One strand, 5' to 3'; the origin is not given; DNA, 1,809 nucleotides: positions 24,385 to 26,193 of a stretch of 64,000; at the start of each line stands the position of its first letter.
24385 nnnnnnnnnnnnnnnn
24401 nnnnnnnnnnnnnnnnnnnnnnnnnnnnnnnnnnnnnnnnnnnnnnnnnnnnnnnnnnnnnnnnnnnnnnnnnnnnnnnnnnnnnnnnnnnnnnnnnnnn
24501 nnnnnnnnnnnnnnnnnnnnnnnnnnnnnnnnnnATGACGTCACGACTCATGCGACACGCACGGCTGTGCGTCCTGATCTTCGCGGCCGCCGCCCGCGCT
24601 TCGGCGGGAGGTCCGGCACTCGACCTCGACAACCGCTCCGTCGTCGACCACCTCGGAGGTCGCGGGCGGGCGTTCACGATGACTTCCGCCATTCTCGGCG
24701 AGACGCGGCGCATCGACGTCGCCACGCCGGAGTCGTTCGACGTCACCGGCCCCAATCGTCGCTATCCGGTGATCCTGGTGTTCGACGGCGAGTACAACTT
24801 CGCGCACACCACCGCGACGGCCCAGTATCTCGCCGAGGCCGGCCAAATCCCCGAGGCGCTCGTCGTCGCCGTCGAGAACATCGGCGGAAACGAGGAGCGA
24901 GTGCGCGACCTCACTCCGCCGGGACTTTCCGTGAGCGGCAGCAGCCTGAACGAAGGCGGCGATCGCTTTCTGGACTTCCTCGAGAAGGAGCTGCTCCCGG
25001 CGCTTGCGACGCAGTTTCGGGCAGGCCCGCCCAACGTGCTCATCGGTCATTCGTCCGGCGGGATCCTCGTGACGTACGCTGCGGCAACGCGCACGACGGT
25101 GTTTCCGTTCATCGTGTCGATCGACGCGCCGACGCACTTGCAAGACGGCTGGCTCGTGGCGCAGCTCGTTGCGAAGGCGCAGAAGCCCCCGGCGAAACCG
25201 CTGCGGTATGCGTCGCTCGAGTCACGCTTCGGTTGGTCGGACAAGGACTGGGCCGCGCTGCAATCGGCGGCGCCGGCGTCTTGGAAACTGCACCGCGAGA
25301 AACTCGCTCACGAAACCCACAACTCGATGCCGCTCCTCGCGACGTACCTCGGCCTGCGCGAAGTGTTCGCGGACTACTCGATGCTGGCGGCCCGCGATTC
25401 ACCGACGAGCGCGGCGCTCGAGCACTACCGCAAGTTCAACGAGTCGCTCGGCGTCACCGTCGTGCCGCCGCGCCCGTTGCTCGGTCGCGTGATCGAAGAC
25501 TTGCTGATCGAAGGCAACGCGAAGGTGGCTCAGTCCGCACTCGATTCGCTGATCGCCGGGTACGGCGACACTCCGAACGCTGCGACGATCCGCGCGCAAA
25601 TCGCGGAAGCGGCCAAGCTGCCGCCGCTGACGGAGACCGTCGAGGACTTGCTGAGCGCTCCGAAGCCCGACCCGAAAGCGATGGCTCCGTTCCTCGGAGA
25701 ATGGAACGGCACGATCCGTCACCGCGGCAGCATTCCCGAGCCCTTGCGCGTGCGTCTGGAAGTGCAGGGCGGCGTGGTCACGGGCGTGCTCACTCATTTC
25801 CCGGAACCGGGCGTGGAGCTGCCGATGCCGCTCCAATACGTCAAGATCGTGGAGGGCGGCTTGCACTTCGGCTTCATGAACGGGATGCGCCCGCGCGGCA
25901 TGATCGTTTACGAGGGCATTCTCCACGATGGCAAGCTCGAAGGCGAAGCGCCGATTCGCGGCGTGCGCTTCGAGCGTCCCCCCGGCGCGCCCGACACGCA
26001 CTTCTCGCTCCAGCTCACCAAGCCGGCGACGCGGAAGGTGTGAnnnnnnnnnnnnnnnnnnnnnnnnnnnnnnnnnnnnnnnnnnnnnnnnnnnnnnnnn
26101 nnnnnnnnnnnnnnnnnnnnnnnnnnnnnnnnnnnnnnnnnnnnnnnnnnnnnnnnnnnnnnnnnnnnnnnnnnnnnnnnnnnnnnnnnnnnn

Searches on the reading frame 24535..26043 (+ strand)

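Call 70: search_protein_families(library=pfam, proteins=[window:24535-26043:+], max_evalue=0.0001)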
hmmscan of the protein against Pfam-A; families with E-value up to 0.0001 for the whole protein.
window:24535-26043:+ (502 aa): 2 families
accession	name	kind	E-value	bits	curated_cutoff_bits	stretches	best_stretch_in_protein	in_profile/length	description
PF00756.26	Esterase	-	8e-19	68.8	22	1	51-197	1-147/251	Putative esterase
PF12697.13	Abhydrolase_6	-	3e-07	31.8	26.3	1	146-311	52-200/217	Alpha/beta hydrolase family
